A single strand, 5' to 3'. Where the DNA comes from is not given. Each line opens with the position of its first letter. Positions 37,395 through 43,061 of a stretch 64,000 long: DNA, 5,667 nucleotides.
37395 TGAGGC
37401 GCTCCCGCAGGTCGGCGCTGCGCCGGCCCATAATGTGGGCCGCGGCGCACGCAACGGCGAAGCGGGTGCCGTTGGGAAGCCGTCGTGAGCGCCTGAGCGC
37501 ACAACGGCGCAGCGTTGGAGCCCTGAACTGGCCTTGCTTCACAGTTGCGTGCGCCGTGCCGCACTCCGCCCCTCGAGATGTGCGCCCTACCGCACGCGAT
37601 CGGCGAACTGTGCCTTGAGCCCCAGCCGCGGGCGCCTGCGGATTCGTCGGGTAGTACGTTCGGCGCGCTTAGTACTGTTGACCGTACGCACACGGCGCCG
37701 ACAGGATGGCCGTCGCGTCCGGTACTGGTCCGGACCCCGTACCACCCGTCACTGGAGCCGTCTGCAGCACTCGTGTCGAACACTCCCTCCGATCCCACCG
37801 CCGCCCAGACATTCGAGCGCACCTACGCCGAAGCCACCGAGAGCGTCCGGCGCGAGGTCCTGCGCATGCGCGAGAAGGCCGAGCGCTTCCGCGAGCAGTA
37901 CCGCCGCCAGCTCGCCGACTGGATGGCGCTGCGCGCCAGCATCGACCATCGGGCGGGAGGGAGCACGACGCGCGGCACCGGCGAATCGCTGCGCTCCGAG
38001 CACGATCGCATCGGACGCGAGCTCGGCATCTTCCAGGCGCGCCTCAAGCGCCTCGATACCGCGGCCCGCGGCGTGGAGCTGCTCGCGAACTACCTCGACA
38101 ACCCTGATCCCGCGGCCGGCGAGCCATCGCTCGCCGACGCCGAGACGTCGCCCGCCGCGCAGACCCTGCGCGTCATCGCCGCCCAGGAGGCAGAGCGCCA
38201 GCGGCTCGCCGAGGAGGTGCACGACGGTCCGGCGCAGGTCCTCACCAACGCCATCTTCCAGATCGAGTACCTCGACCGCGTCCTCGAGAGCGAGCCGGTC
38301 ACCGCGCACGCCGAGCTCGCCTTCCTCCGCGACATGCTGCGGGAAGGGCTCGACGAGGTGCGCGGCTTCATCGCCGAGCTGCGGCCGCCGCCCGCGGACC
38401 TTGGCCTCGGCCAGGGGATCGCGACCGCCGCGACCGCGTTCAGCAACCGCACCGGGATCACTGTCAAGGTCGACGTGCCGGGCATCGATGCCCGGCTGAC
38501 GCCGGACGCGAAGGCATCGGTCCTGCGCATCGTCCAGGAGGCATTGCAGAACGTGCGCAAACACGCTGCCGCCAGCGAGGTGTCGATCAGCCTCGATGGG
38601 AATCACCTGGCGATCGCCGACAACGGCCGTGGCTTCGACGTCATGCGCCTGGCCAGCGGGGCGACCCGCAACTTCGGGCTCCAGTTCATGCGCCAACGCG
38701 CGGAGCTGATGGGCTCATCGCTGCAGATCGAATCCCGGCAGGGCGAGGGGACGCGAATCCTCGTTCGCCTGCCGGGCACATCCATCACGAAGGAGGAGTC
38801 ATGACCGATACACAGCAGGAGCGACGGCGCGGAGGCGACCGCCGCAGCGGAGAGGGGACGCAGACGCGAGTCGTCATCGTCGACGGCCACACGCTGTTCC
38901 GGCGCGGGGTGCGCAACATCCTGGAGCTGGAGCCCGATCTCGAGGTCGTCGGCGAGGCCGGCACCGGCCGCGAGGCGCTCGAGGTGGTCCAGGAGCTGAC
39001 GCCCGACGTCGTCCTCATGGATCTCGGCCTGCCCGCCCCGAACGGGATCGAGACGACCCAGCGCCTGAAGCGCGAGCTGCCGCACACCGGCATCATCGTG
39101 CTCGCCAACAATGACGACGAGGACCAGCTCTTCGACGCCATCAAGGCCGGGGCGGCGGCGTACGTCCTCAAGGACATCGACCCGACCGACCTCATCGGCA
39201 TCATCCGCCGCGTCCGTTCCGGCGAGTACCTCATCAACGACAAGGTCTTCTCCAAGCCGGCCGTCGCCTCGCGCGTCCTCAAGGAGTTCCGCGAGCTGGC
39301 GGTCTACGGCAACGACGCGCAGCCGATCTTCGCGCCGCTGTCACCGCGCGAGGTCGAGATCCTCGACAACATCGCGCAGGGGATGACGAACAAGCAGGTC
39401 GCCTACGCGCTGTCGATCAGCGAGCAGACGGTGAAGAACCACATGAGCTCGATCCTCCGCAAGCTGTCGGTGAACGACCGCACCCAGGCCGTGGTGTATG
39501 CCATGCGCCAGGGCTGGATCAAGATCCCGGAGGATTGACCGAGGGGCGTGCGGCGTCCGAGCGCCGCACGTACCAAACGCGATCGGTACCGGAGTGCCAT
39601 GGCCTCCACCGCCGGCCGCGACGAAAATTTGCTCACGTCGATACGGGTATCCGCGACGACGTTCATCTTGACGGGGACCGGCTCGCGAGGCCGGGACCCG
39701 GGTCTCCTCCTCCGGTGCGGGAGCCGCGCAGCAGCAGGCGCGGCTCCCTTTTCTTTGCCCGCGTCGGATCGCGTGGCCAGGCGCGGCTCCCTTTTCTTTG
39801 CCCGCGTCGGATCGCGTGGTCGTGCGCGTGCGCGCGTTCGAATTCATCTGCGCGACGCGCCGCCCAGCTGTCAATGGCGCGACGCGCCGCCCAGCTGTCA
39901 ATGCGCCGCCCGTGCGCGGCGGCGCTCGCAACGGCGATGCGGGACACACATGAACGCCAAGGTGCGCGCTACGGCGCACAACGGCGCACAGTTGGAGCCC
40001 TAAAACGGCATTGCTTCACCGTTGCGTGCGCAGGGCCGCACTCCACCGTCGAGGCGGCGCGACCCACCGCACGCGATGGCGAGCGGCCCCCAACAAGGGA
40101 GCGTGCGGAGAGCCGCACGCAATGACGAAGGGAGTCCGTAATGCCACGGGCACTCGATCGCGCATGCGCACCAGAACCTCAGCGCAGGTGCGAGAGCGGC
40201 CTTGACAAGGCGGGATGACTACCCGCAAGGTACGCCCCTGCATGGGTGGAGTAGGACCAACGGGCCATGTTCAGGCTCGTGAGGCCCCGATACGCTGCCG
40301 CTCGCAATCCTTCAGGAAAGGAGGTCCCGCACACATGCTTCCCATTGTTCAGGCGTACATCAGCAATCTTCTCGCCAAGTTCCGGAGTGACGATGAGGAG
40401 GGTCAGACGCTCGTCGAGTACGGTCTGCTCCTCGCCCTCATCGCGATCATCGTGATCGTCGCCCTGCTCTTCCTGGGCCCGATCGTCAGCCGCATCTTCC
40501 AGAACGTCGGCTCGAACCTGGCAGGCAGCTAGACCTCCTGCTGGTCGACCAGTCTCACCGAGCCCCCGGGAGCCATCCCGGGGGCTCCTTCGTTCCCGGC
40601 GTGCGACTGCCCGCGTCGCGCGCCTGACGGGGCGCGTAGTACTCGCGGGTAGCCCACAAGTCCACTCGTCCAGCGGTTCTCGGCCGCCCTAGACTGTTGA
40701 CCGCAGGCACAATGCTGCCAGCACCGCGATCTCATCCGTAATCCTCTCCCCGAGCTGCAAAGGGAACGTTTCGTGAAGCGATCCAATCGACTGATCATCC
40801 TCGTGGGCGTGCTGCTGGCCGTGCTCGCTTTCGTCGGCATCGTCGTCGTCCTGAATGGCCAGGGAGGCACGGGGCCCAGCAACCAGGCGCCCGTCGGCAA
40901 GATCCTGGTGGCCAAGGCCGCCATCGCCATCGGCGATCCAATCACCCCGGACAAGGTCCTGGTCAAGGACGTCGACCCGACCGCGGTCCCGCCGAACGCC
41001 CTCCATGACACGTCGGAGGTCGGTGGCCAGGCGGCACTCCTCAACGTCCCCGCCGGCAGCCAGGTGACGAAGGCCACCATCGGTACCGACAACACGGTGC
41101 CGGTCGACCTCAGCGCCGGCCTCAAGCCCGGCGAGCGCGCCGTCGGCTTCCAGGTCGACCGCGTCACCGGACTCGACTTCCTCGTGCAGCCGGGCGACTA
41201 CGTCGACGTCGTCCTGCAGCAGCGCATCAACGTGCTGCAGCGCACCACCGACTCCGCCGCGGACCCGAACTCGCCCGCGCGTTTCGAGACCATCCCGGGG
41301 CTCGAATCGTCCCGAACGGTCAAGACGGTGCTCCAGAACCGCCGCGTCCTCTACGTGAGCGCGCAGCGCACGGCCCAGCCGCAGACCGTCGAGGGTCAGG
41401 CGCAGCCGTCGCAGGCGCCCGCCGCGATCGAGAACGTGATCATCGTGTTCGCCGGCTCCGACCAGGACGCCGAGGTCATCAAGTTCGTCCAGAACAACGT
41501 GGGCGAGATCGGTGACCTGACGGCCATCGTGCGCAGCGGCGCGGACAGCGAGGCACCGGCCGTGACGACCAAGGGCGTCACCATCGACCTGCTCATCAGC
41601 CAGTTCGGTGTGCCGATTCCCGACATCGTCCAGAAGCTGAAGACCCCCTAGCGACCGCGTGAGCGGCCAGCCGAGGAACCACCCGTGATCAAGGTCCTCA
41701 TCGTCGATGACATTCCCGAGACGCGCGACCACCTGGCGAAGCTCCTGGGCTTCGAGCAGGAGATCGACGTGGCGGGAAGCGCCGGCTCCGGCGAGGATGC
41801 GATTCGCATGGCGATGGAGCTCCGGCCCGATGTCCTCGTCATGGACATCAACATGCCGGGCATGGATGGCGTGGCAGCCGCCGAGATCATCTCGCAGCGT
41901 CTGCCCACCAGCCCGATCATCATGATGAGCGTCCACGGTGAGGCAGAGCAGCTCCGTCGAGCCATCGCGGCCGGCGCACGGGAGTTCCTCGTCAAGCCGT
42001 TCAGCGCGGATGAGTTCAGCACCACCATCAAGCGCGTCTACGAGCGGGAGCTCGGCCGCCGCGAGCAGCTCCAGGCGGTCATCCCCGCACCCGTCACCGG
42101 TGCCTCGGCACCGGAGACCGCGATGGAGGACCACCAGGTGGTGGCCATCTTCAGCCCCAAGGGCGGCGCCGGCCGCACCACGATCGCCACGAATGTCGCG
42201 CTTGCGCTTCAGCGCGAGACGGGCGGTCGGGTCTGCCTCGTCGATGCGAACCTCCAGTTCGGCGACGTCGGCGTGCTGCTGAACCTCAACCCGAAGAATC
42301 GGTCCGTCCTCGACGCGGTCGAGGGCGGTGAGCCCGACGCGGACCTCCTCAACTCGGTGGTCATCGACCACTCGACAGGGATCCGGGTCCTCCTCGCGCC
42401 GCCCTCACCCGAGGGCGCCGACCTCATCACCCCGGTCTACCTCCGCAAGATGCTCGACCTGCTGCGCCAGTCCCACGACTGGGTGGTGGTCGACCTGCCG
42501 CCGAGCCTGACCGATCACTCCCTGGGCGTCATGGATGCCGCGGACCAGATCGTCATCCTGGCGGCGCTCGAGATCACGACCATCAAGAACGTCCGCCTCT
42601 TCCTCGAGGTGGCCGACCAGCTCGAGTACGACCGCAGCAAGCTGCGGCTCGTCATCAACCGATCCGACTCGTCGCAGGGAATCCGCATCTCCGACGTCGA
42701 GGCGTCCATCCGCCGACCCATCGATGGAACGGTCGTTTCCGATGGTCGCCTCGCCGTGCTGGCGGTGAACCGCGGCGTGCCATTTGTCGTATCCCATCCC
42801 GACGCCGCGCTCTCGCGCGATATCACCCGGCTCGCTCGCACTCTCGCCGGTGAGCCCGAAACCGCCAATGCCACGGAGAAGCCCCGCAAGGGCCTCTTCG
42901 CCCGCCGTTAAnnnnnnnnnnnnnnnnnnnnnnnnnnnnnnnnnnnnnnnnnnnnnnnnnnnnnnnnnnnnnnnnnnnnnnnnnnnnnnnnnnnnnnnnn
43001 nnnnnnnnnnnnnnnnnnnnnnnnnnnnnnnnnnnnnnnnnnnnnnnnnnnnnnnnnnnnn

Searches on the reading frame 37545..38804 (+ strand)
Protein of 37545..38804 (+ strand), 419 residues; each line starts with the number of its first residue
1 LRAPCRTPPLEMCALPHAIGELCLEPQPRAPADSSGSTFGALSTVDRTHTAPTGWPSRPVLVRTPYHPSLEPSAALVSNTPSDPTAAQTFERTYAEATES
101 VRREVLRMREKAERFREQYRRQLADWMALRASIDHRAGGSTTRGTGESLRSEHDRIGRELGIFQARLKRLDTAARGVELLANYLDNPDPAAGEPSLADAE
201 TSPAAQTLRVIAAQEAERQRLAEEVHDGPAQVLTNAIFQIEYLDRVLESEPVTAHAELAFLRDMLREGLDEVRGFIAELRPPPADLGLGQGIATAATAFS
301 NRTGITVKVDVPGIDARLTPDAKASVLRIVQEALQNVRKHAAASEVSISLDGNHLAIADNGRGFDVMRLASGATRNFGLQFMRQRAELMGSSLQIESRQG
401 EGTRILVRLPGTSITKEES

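Call 6: search_protein_families(library=pfam, proteins=[window:37545-38804:+], max_evalue=0.1)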
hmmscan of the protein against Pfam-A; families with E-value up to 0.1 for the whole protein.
window:37545-38804:+ (419 aa): 4 families
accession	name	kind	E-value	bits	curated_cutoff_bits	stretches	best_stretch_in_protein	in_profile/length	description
PF07730.19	HisKA_3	-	1.3e-14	54.9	24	1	217-282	1-66/68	Histidine kinase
PF02518.31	HATPase_c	-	3.4e-13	50.5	26.4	1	326-410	6-108/111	Histidine kinase-, DNA gyrase B-, and HSP90-like ATPase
PF13581.12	HATPase_c_2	-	0.012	16.1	27.4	1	316-388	22-111/127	Histidine kinase-like ATPase domain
PF17946.7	RecC_C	-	0.057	13.7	22.6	1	107-271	90-185/202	RecC C-terminal domain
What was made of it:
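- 37545..39538 (+): HisKA_3 histidine kinase plus LuxR-type response regulator, the conserved downstream flank. Pfam hits (call 6).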

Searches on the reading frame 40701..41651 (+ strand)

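Call 18: search_protein_families(library=pfam, proteins=[window:40701-41651:+], max_evalue=0.001)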
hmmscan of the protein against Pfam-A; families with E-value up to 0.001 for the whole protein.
window:40701-41651:+ (316 aa): 3 families
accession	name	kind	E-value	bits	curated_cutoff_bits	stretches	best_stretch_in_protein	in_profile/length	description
PF16976.10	RcpC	-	8.9e-12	45.4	28.8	1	137-238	3-84/114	Flp pilus assembly protein RcpC/CpaB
PF08666.17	SAF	-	8.1e-06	26.7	21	1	68-126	3-61/63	SAF domain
PF13144.11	ChapFlgA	-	0.00085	19.8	23.8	0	67-127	2-60/122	Chaperone for flagella basal body P-ring formation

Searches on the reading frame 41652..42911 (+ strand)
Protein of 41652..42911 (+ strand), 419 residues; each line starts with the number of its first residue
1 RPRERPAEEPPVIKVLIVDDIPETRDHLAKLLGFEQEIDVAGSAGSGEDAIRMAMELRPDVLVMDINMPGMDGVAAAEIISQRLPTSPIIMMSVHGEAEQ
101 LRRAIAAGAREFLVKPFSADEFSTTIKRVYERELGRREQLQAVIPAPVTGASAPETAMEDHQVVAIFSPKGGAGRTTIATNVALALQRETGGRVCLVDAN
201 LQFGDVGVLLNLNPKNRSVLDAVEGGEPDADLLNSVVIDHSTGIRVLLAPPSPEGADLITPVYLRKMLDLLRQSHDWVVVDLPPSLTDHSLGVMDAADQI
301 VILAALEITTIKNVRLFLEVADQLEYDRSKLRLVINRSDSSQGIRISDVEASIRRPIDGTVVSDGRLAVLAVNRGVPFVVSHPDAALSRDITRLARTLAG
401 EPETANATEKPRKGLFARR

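Call 18: search_protein_families(library=pfam, proteins=[window:41652-42911:+], max_evalue=0.001)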
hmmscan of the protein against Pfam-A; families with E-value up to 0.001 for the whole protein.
window:41652-42911:+ (419 aa): 5 families
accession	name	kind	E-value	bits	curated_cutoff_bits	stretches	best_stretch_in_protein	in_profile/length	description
PF00072.30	Response_reg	-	3e-28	98.6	30.2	1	15-126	1-110/111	Response regulator receiver domain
PF13614.12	AAA_31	-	1.7e-13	51.4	27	1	162-325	2-168/177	AAA domain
PF10609.15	ParA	-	4.3e-11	43.1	27.1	1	162-315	4-154/246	NUBPL iron-transfer P-loop NTPase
PF01656.29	CbiA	-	1.2e-07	32.1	25.4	1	164-357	1-105/125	CobQ/CobB/MinD/ParA nucleotide binding domain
PF06564.18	CBP_BcsQ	-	6.4e-05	23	21.3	0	165-200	5-39/234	Cellulose biosynthesis protein BcsQ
